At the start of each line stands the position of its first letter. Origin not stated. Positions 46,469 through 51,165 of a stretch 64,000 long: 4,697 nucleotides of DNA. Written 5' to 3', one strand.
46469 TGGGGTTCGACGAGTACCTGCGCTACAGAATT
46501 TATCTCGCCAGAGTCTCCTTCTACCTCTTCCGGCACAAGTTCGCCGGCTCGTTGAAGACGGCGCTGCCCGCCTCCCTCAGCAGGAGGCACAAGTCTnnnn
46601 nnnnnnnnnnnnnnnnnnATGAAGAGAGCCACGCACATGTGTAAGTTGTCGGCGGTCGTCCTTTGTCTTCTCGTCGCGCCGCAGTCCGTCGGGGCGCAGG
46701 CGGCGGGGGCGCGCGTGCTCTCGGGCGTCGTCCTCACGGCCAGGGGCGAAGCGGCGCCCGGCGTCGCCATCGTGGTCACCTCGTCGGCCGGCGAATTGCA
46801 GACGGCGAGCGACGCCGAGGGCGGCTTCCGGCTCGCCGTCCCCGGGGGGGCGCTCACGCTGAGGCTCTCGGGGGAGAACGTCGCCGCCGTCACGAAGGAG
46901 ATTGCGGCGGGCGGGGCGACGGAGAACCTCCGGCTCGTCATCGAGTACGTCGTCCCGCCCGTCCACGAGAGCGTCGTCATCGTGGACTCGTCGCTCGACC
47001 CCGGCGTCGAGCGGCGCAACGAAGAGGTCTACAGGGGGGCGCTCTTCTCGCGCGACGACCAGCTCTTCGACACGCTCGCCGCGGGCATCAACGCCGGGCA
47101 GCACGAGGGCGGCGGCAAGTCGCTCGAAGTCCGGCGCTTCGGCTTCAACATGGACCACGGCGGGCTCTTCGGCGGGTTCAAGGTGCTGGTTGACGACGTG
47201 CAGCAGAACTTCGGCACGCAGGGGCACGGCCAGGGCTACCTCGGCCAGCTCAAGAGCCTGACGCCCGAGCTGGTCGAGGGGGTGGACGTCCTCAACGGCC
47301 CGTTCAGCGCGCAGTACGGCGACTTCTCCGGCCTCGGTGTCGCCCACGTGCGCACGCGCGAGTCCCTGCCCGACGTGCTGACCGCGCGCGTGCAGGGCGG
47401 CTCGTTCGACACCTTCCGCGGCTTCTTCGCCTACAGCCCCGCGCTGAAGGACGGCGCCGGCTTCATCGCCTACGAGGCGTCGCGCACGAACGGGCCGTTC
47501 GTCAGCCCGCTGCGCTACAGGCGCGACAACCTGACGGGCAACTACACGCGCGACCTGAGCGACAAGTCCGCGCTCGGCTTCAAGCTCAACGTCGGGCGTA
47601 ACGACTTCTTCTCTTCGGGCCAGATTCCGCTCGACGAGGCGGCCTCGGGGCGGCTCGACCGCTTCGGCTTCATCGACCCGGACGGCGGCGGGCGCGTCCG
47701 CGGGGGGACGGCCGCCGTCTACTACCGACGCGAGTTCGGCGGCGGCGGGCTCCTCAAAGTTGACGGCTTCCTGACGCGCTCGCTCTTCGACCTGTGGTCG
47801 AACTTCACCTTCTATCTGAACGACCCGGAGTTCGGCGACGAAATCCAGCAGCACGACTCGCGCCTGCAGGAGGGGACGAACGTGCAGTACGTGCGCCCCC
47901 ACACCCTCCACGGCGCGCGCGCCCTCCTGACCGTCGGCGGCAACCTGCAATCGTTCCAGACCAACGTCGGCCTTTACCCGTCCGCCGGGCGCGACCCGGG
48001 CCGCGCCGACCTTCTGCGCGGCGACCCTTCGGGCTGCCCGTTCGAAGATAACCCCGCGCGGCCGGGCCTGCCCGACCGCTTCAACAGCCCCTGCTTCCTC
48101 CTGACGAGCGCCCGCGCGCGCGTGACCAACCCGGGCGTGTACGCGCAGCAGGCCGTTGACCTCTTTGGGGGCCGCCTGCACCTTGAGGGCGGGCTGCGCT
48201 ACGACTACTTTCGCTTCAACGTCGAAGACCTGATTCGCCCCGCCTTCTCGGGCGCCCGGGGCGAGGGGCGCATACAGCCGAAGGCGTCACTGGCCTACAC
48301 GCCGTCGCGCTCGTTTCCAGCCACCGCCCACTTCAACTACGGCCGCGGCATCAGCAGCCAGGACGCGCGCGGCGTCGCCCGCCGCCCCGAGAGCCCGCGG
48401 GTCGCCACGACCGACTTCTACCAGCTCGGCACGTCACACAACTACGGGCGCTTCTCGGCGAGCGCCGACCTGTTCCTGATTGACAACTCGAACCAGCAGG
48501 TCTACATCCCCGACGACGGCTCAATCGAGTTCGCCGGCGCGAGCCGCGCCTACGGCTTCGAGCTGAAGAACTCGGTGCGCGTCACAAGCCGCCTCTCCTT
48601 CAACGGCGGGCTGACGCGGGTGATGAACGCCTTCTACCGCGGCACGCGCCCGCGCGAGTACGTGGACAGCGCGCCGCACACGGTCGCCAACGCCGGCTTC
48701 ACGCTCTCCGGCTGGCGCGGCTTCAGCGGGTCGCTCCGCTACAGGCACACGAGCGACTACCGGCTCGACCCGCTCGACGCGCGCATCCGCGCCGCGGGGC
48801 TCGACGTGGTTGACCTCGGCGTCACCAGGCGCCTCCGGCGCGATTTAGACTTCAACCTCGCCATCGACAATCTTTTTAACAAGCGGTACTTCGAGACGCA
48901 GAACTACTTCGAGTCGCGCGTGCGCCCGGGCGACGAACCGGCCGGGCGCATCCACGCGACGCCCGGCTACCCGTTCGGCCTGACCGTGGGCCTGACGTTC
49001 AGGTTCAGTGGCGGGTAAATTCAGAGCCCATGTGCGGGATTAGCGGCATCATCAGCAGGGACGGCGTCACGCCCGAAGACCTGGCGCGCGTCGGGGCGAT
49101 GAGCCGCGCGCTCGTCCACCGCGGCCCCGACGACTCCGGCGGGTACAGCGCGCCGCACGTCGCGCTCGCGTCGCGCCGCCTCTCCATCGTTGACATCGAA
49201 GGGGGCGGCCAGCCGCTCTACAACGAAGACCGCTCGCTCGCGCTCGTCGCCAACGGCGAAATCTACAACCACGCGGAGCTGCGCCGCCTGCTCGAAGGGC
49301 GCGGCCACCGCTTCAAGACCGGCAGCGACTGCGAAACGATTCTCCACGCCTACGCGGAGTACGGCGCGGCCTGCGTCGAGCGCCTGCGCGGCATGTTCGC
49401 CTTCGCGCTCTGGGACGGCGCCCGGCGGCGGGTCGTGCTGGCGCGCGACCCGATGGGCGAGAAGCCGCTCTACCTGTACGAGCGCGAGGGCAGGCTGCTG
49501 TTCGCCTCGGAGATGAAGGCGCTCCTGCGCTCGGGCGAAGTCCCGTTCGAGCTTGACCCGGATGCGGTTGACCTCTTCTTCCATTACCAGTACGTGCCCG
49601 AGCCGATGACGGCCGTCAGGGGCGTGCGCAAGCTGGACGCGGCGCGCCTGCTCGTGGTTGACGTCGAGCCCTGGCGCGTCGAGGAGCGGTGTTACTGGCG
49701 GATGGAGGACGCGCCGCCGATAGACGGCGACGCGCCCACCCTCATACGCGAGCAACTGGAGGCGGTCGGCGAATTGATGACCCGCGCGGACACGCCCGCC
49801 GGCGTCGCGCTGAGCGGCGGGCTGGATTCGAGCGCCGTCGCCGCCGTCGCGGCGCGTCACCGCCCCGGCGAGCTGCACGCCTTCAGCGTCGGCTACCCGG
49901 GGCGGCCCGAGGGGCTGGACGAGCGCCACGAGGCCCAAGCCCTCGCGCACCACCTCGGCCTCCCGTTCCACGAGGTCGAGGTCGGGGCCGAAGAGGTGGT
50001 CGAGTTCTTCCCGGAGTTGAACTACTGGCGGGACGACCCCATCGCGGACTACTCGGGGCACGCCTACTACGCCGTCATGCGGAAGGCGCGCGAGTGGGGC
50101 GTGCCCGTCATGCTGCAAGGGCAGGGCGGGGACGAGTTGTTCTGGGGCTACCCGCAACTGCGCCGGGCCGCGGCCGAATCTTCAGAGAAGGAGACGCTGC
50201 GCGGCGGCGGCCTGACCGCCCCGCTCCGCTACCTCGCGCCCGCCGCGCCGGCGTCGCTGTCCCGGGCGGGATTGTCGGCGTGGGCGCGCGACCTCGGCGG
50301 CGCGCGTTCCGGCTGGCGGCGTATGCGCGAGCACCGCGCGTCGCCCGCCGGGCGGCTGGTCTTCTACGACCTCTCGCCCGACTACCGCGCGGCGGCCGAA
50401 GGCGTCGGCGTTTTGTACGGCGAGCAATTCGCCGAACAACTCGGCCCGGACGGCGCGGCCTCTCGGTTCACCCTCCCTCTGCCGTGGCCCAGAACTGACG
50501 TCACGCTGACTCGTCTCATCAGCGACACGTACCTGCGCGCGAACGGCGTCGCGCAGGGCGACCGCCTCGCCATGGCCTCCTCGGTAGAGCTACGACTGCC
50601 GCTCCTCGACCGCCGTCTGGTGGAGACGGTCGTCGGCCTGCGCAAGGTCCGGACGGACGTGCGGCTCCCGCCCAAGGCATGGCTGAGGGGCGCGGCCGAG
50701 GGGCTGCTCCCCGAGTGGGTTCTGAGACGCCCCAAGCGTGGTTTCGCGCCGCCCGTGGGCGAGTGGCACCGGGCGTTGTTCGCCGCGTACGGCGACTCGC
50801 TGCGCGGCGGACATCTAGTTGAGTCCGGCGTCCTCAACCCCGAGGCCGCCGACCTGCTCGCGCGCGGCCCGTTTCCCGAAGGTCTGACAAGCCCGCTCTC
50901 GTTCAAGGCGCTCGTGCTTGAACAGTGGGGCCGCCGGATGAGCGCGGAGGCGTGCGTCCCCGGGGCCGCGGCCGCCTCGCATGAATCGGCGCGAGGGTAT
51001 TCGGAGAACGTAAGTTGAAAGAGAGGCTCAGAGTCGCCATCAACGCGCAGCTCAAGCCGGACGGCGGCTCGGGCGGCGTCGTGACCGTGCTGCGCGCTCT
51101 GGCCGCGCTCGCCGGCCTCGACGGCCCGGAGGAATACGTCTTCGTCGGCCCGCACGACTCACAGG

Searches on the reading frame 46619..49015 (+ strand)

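Call 10: search_protein_families(library=pfam, proteins=[window:46619-49015:+], max_evalue=0.01)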
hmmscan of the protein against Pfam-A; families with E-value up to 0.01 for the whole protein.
window:46619-49015:+ (799 aa): 5 families
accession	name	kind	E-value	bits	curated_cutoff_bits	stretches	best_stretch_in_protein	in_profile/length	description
PF00593.30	TonB_dep_Rec_b-barrel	-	8.5e-23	82.3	27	1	319-752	30-436/436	TonB dependent receptor-like, beta-barrel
PF14905.12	OMP_b-brl_3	-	1.1e-07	31.7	27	1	598-765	218-386/408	Outer membrane protein beta-barrel family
PF13620.12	CarboxypepD_reg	-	1.4e-07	32.2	32.3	1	34-104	2-77/82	Carboxypeptidase regulatory-like domain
PF07715.20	Plug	-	1.5e-07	32.3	23.9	1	151-241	30-107/107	TonB-dependent Receptor Plug Domain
PF25020.1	TTR_TEN1-4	-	0.00056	20.2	27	1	31-89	6-65/86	Teneurin TTR-like domain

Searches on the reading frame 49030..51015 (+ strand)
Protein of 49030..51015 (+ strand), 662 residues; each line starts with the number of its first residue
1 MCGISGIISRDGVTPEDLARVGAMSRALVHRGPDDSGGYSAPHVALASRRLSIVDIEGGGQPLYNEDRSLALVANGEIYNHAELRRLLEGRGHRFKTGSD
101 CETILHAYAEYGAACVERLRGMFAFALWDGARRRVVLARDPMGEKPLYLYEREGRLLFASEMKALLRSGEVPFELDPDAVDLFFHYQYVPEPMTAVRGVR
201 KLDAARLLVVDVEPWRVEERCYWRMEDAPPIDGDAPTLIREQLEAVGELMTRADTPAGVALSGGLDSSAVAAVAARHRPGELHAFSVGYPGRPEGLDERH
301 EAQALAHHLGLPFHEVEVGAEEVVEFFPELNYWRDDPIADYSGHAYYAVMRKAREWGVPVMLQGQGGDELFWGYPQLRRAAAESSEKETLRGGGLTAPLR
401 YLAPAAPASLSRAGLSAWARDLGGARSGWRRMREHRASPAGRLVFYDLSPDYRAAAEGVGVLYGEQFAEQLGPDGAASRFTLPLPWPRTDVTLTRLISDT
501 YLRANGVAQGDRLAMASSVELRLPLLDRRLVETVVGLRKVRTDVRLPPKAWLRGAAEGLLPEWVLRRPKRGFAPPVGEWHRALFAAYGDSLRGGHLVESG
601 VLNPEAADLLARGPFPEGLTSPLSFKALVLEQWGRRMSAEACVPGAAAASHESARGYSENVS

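Call 10: search_protein_families(library=pfam, proteins=[window:49030-51015:+], max_evalue=0.01)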
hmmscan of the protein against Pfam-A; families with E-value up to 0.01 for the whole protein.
window:49030-51015:+ (662 aa): 7 families
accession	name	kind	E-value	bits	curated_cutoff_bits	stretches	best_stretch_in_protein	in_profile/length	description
PF00733.27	Asn_synthase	-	8.4e-67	226.7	21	1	241-615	4-332/354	Asparagine synthase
PF13537.11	GATase_7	-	1.9e-47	160.7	25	1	49-166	2-122/123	Glutamine amidotransferase domain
PF13522.11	GATase_6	-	2.1e-40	138.2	27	1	33-161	1-130/130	Glutamine amidotransferase domain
PF02540.23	NAD_synthase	-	0.00092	18.8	21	1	259-319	23-82/242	NAD synthase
PF06508.19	QueC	-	0.002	18.1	22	1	259-318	4-60/210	Queuosine biosynthesis protein QueC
PF12481.13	DUF3700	-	0.0048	16.8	27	1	114-165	124-176/228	Aluminium induced protein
PF01171.26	ATP_bind_3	-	0.0062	16.7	27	1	259-318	4-66/182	PP-loop family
